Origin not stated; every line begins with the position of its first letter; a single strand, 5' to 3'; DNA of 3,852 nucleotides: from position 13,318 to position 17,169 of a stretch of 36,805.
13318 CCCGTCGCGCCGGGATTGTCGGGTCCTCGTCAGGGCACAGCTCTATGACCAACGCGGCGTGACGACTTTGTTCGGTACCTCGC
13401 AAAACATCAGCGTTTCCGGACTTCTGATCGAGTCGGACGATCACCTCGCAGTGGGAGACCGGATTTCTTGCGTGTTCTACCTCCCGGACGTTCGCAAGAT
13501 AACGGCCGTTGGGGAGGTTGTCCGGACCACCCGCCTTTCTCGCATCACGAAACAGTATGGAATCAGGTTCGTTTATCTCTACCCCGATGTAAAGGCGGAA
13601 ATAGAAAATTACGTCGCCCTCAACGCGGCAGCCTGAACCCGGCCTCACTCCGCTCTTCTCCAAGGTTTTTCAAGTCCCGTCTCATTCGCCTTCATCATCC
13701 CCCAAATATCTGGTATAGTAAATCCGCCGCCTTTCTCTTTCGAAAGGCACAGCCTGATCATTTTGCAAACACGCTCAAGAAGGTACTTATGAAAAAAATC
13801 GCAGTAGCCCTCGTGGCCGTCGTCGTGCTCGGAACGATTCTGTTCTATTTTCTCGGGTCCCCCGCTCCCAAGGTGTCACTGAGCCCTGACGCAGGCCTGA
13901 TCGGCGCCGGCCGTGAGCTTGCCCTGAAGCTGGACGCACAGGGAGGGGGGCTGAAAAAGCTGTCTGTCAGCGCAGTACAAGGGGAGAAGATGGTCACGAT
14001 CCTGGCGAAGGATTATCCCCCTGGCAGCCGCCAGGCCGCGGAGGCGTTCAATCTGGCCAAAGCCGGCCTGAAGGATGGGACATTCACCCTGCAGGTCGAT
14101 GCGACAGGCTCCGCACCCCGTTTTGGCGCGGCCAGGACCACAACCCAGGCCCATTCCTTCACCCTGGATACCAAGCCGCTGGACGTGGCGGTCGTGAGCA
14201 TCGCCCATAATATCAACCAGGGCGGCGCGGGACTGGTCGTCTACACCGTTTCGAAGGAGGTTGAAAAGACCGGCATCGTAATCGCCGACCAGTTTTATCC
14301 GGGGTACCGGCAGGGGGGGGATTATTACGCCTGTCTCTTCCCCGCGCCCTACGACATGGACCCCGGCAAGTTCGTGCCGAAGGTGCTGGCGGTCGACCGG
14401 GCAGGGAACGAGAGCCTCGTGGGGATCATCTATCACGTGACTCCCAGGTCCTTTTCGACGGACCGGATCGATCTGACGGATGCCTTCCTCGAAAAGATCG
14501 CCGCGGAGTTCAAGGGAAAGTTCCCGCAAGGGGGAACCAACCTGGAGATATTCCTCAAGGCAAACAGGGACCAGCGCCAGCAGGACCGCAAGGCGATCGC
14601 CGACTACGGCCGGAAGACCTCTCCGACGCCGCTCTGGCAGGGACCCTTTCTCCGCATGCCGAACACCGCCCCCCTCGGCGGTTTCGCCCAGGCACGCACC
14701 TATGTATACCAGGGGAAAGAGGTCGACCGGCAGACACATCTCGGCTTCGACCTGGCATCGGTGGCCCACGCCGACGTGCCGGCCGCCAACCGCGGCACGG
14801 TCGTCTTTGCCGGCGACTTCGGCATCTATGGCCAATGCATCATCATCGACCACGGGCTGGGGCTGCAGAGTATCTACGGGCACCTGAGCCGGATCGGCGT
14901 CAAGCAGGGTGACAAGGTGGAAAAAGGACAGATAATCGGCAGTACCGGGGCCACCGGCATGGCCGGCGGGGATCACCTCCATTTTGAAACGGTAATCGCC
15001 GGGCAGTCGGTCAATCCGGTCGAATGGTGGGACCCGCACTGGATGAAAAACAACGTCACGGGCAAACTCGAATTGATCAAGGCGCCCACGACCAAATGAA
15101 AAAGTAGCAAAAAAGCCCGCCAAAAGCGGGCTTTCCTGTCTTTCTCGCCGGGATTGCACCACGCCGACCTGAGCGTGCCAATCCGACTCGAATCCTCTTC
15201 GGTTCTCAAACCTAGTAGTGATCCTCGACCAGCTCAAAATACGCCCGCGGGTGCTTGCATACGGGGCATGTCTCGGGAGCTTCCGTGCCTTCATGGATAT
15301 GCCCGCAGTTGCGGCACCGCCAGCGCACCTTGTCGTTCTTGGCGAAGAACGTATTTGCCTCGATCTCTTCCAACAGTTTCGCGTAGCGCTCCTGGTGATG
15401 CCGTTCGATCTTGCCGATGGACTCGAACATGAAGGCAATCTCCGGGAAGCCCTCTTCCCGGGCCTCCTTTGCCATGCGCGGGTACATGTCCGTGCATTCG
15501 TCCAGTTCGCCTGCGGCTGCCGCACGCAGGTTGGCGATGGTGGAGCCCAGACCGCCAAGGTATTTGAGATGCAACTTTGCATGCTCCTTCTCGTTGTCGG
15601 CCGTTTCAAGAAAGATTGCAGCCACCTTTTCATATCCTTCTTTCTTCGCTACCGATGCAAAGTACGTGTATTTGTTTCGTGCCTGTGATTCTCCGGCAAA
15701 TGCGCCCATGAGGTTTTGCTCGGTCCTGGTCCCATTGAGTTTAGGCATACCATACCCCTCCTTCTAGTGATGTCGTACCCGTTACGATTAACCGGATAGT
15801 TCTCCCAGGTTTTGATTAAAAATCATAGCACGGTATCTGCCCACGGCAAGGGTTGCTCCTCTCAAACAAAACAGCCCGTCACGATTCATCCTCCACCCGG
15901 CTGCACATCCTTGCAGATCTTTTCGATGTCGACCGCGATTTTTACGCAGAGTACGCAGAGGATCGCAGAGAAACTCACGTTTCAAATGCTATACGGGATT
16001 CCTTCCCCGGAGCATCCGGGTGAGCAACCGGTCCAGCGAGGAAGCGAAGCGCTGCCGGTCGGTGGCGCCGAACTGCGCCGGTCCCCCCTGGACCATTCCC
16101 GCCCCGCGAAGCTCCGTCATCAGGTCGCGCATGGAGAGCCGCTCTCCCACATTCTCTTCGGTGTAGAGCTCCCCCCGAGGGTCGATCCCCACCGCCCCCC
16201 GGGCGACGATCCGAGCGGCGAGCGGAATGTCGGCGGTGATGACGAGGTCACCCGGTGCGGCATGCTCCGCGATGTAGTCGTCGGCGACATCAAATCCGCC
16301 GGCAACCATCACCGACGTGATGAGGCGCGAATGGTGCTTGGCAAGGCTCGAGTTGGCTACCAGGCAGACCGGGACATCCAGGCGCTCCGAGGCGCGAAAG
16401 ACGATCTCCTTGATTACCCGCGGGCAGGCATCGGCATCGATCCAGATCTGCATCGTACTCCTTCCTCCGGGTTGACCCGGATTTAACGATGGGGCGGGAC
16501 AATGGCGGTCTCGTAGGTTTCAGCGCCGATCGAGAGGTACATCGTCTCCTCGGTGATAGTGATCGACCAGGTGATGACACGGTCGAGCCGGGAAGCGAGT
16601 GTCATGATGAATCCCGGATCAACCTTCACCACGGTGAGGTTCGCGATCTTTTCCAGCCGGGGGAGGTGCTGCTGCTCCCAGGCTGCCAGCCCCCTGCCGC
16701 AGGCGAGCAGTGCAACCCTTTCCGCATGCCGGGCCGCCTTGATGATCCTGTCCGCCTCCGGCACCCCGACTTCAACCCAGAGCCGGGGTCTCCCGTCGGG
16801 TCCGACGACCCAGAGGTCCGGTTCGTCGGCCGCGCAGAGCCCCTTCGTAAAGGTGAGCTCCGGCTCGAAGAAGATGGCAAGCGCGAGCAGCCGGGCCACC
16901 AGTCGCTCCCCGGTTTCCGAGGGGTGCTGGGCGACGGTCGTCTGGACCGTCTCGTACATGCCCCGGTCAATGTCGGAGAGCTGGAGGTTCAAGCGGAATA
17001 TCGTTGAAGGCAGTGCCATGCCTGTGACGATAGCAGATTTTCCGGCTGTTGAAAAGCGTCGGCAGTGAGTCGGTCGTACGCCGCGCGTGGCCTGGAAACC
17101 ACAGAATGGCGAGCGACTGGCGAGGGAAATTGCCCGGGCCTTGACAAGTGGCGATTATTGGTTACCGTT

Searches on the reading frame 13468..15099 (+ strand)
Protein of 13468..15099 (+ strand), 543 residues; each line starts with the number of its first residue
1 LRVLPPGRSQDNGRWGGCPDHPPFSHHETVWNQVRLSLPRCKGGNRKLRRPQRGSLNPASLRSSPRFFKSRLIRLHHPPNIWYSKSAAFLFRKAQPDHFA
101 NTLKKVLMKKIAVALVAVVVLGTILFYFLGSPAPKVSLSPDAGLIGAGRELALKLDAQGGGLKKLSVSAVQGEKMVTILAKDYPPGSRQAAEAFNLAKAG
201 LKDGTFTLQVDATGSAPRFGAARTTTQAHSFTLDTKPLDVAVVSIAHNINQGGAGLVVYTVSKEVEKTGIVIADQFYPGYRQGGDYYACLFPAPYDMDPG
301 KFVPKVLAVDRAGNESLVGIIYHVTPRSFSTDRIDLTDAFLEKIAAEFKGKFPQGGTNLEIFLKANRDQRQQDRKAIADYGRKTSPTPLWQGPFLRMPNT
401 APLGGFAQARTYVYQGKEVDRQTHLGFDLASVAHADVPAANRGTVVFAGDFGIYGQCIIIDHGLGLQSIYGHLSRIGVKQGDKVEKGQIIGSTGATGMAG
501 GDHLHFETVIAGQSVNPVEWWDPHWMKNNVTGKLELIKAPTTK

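Call 27: search_protein_families(library=pfam, proteins=[window:13468-15099:+], max_evalue=0.001)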
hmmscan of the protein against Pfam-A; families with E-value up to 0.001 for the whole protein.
window:13468-15099:+ (543 aa): 1 family
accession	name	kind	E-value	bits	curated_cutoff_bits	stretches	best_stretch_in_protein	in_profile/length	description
PF01551.29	Peptidase_M23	-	1.3e-28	99.5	28.7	1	423-517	2-96/96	Peptidase family M23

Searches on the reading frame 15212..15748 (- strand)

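Call 27: search_protein_families(library=pfam, proteins=[window:15212-15748:-], max_evalue=0.001)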
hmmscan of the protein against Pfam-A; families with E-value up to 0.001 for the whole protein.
window:15212-15748:- (178 aa): 5 families
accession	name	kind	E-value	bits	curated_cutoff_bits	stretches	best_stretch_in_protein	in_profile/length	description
PF02915.23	Rubrerythrin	-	5.2e-27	95.3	22.8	1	12-126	2-137/137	Rubrerythrin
PF21349.2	RUBY_RBDX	-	6.4e-17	61.1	26.5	1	143-172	1-30/30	Rubrerythrin, rubredoxin-like domain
PF23458.2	DUF7130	-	1e-07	32.1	35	1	127-171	39-83/89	Domain of unknown function (DUF7130)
PF00210.30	Ferritin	-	1.4e-07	32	24.5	1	16-69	7-60/142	Ferritin-like domain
PF01155.25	HypA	-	0.00028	21.3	28.9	1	84-168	6-96/112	Hydrogenase/urease nickel incorporation, metallochaperone, hypA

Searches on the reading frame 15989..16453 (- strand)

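Call 27: search_protein_families(library=pfam, proteins=[window:15989-16453:-], max_evalue=0.001)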
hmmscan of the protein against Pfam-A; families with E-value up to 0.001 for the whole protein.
window:15989-16453:- (154 aa): 1 family
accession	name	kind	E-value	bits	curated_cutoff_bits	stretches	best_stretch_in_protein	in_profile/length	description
PF02639.20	DUF188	-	1.8e-49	167.1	24.3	1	17-146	1-130/130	Uncharacterized BCR, YaiI/YqxD family COG1671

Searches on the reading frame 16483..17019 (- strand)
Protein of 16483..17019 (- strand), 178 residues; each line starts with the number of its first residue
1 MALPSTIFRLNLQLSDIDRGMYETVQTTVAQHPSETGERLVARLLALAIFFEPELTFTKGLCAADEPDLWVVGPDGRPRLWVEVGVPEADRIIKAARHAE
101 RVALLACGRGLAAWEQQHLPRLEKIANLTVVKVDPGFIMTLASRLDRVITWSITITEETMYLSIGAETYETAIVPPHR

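Call 27: search_protein_families(library=pfam, proteins=[window:16483-17019:-], max_evalue=0.001)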
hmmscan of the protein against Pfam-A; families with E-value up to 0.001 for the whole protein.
window:16483-17019:- (178 aa): 1 family
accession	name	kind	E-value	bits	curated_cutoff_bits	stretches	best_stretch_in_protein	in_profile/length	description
PF07152.18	YaeQ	-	7.6e-61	205.2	25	1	1-171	1-171/173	YaeQ protein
